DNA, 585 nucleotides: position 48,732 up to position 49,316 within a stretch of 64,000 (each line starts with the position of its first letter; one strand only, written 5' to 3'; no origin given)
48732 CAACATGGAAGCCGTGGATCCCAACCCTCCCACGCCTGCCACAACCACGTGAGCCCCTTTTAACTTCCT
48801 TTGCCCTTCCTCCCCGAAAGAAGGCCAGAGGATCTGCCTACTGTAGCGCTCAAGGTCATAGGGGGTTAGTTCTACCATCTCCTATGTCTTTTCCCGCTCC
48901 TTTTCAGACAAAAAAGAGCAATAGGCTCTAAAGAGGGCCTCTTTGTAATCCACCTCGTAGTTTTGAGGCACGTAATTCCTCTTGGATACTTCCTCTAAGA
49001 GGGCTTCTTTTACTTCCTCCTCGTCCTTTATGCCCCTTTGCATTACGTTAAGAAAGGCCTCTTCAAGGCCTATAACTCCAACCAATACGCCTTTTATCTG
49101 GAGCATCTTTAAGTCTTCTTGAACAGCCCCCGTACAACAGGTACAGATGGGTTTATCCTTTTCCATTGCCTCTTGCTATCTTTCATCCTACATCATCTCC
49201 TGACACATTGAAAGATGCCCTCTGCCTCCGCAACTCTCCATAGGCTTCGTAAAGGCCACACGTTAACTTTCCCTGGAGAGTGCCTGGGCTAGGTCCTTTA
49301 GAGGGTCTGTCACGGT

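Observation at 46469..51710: HcpR-controlled operon hcp - small CxxC protein - ThiF/MoeB E1 - MOSC - permease-HMA: candidate N-hydroxylamine / nitrosative-stress detox system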

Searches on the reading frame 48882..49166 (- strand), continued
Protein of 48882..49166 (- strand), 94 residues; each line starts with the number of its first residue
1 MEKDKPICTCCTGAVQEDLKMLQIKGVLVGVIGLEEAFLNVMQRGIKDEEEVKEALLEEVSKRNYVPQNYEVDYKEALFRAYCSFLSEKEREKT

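Call 78: find_encoding_contigs(protein=P0250, flank=6000, max_places=1)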
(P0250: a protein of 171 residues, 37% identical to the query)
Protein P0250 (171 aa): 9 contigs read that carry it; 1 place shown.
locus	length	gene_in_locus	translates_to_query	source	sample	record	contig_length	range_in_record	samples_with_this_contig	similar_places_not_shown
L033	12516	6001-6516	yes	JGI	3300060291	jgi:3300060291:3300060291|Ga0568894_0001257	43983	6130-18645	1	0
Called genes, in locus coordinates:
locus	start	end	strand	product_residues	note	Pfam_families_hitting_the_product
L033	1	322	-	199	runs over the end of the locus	PF01558:POR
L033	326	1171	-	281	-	PF02775:TPP_enzyme_C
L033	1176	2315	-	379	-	PF01855:POR_N, PF17147:PFOR_II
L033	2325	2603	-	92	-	PF13484:Fer4_16 (faint), PF12797:Fer4_2 (faint), PF13237:Fer4_10 (weak), PF12837:Fer4_6 (faint), PF14697:Fer4_21 (weak), PF12838:Fer4_7 (weak), PF13187:Fer4_9 (weak), PF00037:Fer4 (weak), +1 more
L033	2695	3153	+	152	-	PF13237:Fer4_10 (faint), PF13183:Fer4_8, PF13187:Fer4_9, PF13534:Fer4_17 (weak)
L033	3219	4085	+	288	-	PF02754:CCG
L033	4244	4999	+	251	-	PF00583:Acetyltransf_1, PF13508:Acetyltransf_7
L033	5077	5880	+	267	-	PF02985:HEAT (faint), PF03130:HEAT_PBS (faint), PF13513:HEAT_EZ (faint), PF13646:HEAT_2 (weak), PF12717:Cnd1 (weak), PF20168:PDS5 (weak), PF25786:HEAT_GCN1_C (weak)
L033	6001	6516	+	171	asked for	PF13187:Fer4_9 (faint), PF00037:Fer4 (faint), PF13237:Fer4_10 (faint), PF12838:Fer4_7 (weak)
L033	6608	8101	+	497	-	PF00404:Dockerin_1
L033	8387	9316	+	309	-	PF01073:3Beta_HSD, PF01370:Epimerase, PF02719:Polysacc_synt_2, PF04321:RmlD_sub_bind, PF16363:GDP_Man_Dehyd, PF07993:NAD_binding_4 (weak)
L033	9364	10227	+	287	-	PF23023:Anti-Pycsar_Apyc1, PF00753:Lactamase_B, PF13691:Lactamase_B_4 (weak), PF12706:Lactamase_B_2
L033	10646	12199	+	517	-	PF00171:Aldedh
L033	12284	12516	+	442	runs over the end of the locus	-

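Call 81: search_protein_families(library=ncbifam, proteins=[L013:5914-7017:+, L032:4862-6004:+, L015:13059-14231:+, L011:5310-6491:+, L011:6553-6834:+, L032:6279-6443:+], max_evalue=0.00001)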
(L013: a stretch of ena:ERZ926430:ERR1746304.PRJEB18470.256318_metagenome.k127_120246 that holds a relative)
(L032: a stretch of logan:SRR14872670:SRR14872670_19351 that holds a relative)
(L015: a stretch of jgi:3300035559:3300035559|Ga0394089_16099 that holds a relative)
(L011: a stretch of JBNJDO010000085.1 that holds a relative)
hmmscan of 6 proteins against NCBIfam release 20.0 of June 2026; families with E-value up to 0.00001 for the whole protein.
L013:5914-7017:+ (367 aa): 2 families
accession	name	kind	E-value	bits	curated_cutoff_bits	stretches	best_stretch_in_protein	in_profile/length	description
NF033936.1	CuZnOut_SO0444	equivalog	8.2e-28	97.5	300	2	27-150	11-132/351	SO_0444 family Cu/Zn efflux transporter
NF040736.1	efflux_SaoE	equivalog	7.9e-24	84.6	325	2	15-143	10-135/352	efflux transporter SaoE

L032:4862-6004:+ (380 aa): 2 families
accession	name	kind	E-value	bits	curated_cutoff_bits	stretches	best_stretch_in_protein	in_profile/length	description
NF040736.1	efflux_SaoE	equivalog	4.5e-27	95.2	325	2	34-168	20-152/352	efflux transporter SaoE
NF033936.1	CuZnOut_SO0444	equivalog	2.4e-21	76.3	300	1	36-164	12-138/351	SO_0444 family Cu/Zn efflux transporter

L015:13059-14231:+ (390 aa): 2 families
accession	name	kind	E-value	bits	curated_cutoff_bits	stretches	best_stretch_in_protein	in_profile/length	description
NF040736.1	efflux_SaoE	equivalog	9.2e-34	117.2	325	2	49-169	21-138/352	efflux transporter SaoE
NF033936.1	CuZnOut_SO0444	equivalog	3.5e-32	111.9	300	1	51-388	13-312/351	SO_0444 family Cu/Zn efflux transporter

L011:5310-6491:+ (393 aa): 2 families
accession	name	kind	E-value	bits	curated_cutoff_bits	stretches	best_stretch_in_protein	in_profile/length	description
NF033936.1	CuZnOut_SO0444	equivalog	2.4e-29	102.6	300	1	53-386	13-308/351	SO_0444 family Cu/Zn efflux transporter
NF040736.1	efflux_SaoE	equivalog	9.8e-29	100.7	325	2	51-170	21-138/352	efflux transporter SaoE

L011:6553-6834:+ (93 aa): 2 families
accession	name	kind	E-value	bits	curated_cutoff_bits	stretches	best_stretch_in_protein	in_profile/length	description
TIGR00412.2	redox_disulf_2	subfamily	1.3e-28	99.1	62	1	17-91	1-75/75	MTH895/ArsE family thioredoxin-like protein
TIGR00411.1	redox_disulf_1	equivalog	3.6e-12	46.2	92.75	1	22-91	8-79/82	MJ0307 family thioredoxin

L032:6279-6443:+ (54 aa): 0 families

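Call 85: search_solved_structures(query=A5, max_evalue=1)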
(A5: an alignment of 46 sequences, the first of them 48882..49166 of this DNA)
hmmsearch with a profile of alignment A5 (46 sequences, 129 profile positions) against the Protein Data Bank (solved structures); distinct sequences matched with E-value up to 1: 2.
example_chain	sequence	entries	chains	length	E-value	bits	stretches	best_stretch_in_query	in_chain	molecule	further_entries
1fo5_A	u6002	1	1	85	0.091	16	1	87-126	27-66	THIOREDOXIN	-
9rvk_A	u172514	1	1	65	0.9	12.8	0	33-61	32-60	DBL5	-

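Call 88: fold_search(model_id=the predicted structure, library=viral)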
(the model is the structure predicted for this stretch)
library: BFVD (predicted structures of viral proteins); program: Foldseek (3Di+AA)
matches with E <= 10: 456; with E <= 0.001: 0
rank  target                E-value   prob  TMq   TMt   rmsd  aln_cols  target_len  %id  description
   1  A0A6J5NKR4            2.6e-01  0.47  0.36  0.41   8.5        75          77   12  Uncharacterized protein [uncultured Caudovirales phage]
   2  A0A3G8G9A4            3.6e-01  0.35  0.30  0.42  10.3        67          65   15  (no name in the UniProt tables at hand)
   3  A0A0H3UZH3            3.6e-01  0.16  0.25  0.28  11.3        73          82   12  (no name in the UniProt tables at hand)
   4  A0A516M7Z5            4.1e-01  0.23  0.32  0.28   9.3        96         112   10  (no name in the UniProt tables at hand)
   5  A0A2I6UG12            4.1e-01  0.16  0.31  0.27   9.0       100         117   21  Uncharacterized protein [Salinibacter phage M1EM-1]
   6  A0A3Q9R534            4.4e-01  0.80  0.48  0.66   3.0        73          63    7  (no name in the UniProt tables at hand)
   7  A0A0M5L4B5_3          4.4e-01  0.16  0.25  0.04   9.1        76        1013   18  Genome polyprotein (Fragment) [Husavirus ACS200]
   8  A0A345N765            5.4e-01  0.57  0.37  0.35   2.7        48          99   23  (no name in the UniProt tables at hand)
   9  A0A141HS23            5.7e-01  0.33  0.44  0.22  14.1       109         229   10  (no name in the UniProt tables at hand)
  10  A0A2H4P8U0            5.7e-01  0.21  0.29  0.26   8.9        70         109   17  Tail assembly chaperone [Corynebacterium phage Darwin]
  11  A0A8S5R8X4            6.1e-01  0.21  0.33  0.28   8.3        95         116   16  Tail assembly chaperone protein [virus sp. cti5L29]
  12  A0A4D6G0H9            6.9e-01  0.69  0.54  0.11   3.9        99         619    9  Polyprotein [Pineapple mealybug wilt-associated virus 1]
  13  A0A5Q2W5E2            6.9e-01  0.14  0.32  0.35  10.3        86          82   13  (no name in the UniProt tables at hand)
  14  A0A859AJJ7            6.9e-01  0.14  0.27  0.11  12.1        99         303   13  (no name in the UniProt tables at hand)
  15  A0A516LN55            7.4e-01  0.35  0.40  0.34   5.0        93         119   15  (no name in the UniProt tables at hand)
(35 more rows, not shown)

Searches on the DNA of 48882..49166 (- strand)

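Call 43: search_rna_families(sources=[L017, L018, L019, L020], threshold=evalue, max_evalue=1)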
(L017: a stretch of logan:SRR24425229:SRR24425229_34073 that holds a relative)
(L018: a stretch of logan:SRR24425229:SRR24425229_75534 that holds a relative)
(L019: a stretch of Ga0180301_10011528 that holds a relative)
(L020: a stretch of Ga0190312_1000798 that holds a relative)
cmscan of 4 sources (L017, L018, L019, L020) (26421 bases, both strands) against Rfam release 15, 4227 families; matches with E-value up to 1: 1.
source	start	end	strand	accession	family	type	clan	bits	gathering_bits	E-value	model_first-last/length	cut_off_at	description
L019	2146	2251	+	RF02791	CcsR1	Gene; sRNA;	-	21.2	65.3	0.4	1-83/83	no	Conserved CCUCCUCCC motif stress-induced RNA 1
